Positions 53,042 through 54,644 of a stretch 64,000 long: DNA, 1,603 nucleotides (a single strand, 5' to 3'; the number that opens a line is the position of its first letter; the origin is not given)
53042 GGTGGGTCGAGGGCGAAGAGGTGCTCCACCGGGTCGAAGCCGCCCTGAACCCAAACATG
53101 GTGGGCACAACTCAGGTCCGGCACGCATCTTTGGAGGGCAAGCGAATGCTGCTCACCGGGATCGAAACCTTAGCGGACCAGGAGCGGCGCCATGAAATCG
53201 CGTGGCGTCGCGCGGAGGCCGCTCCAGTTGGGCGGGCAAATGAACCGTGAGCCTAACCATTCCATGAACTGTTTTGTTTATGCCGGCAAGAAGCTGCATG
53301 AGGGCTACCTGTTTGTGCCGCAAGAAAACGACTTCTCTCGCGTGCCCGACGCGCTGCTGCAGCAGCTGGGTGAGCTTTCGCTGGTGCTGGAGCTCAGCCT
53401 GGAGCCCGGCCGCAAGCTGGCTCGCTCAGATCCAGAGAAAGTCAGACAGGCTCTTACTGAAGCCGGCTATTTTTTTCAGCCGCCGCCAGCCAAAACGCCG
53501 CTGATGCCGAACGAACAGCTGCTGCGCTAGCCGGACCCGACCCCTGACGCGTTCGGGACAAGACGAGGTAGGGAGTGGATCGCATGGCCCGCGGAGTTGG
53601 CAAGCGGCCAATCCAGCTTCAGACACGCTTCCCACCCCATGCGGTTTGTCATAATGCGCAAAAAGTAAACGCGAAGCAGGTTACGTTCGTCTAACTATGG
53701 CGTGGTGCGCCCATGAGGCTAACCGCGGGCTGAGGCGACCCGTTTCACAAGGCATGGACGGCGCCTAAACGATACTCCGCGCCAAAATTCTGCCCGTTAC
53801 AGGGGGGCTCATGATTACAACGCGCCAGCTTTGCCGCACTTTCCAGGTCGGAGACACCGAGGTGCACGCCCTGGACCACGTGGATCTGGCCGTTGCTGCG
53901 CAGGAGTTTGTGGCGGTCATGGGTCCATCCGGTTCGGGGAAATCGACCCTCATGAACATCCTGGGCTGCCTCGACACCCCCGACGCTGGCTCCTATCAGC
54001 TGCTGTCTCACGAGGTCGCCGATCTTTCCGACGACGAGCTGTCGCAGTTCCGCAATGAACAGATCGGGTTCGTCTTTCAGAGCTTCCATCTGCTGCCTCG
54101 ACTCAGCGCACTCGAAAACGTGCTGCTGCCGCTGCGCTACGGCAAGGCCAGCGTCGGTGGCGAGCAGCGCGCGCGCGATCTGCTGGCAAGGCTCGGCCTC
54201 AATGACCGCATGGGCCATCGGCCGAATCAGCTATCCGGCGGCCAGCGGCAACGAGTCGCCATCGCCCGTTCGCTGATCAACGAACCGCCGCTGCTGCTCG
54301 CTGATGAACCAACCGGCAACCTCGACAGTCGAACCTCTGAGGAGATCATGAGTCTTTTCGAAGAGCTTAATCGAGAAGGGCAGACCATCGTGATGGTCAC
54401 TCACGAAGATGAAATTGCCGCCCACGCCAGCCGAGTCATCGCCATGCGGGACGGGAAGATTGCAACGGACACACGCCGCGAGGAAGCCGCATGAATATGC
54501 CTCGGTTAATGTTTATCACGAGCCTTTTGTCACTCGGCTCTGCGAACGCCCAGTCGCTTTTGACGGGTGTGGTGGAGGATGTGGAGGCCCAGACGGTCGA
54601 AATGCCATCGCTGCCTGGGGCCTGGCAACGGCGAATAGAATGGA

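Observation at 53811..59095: MacB-type ABC exporter operon with three different HlyD-family adaptors in tandem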

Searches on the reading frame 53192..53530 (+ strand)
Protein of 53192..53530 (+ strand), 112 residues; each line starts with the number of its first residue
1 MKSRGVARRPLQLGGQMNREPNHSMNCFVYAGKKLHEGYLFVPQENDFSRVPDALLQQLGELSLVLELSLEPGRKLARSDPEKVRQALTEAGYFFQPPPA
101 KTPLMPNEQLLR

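Call 21: search_protein_families(library=pfam, proteins=[window:53192-53530:+], max_evalue=0.001)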
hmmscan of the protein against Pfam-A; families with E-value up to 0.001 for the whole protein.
window:53192-53530:+ (112 aa): 1 family
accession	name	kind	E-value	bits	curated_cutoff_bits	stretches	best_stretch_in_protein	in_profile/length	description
PF05166.18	YcgL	-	6.2e-23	81.4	25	1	27-99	1-73/73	YcgL domain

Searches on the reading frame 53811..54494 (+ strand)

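Call 3: search_protein_families(library=pfam, proteins=[window:53811-54494:+], max_evalue=0.01)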
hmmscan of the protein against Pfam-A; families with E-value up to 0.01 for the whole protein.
window:53811-54494:+ (227 aa): 9 families
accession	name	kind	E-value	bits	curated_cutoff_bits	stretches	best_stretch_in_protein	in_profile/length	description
PF00005.33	ABC_tran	-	5.3e-33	115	25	1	21-168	1-136/137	ABC transporter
PF02463.25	SMC_N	-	1.4e-09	38.2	40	1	137-213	133-212/220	RecF/RecN/SMC N terminal domain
PF13304.12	AAA_21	-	2.6e-07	31.4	27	0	142-202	239-302/304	AAA domain, putative AbiEii toxin, Type IV TA system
PF13555.12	AAA_29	-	0.00044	20.4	27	1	22-48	13-39/61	P-loop containing region of AAA domain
PF03193.22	RsgA_GTPase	-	0.00086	19.6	30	1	11-51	87-126/174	RsgA GTPase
PF20703.3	nSTAND1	-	0.0013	18.9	27.1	1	27-49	29-51/379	Novel STAND NTPase 1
PF13191.12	AAA_16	-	0.0027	18.7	32.6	1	27-52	18-45/167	AAA ATPase domain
PF25199.1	nSTAND_NTPase5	-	0.0033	17.7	34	0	30-49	40-59/145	Novel STAND NTPase 5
PF13401.12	AAA_22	-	0.0064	17.3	27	0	31-52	5-26/130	AAA domain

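Call 4: search_protein_families(library=ncbifam, proteins=[window:53811-54494:+], max_evalue=0.01)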
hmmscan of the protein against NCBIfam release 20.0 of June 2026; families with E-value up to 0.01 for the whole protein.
window:53811-54494:+ (227 aa): 197 families (the best 25 are shown)
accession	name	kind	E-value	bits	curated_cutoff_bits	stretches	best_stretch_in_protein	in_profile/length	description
NF007826.0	PRK10535.1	equivalog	7.4e-77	259.1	966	1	4-224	7-228/648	macrolide ABC transporter ATP-binding protein/permease MacB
TIGR02211.1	LolD_lipo_ex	equivalog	2.5e-70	236.5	307.75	1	1-218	1-220/221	lipoprotein-releasing ABC transporter ATP-binding protein LolD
NF038007.1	ABC_ATP_DarD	equivalog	1.1e-69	234.2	375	1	1-217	1-218/218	darobactin export ABC transporter ATP-binding protein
NF008639.0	PRK11629.1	equivalog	4.2e-65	219.4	360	1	3-219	8-226/234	lipoprotein-releasing ABC transporter ATP-binding protein LolD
TIGR02673.1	FtsE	equivalog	1.1e-60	204.9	264.85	1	2-216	2-214/214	cell division ATP-binding protein FtsE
NF007879.0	PRK10584.1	equivalog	1.7e-59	201.3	336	1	5-218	10-225/228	putative ABC transporter ATP-binding protein YbbA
TIGR02982.1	heterocyst_DevA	subfamily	1.3e-58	198.2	295.8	1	2-217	2-219/220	ABC exporter ATP-binding subunit, DevA family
TIGR03608.1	L_ocin_972_ABC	subfamily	6.6e-58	195.6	254.85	1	19-212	12-206/206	putative bacteriocin export ABC transporter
NF007027.0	PRK09493.1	equivalog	4.7e-51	173.5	379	1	17-223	13-220/240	glutamine ABC transporter ATP-binding protein GlnQ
TIGR02315.1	ABC_phnC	equivalog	5.1e-51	173.4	266.1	1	4-223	4-230/243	phosphonate ABC transporter ATP-binding protein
NF040933.2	ABC_arch_GlcV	equivalog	5.8e-46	157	450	1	2-219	3-222/357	glucose ABC transporter ATP-binding protein GlcV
TIGR02314.1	ABC_MetN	equivalog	4.6e-45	154.1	499.7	1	1-213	1-214/343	methionine ABC transporter ATP-binding protein MetN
TIGR03265.1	PhnT2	equivalog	1.1e-44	153.1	457.7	1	10-218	13-214/353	putative 2-aminoethylphosphonate ABC transporter ATP-binding protein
TIGR04521.1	ECF_ATPase_2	equivalog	1.6e-44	152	330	1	3-225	2-231/279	energy-coupling factor transporter ATPase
NF008428.0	PRK11264.1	equivalog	2.3e-44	151.5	406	1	1-219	3-224/250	L-cystine ABC transporter ATP-binding protein TcyN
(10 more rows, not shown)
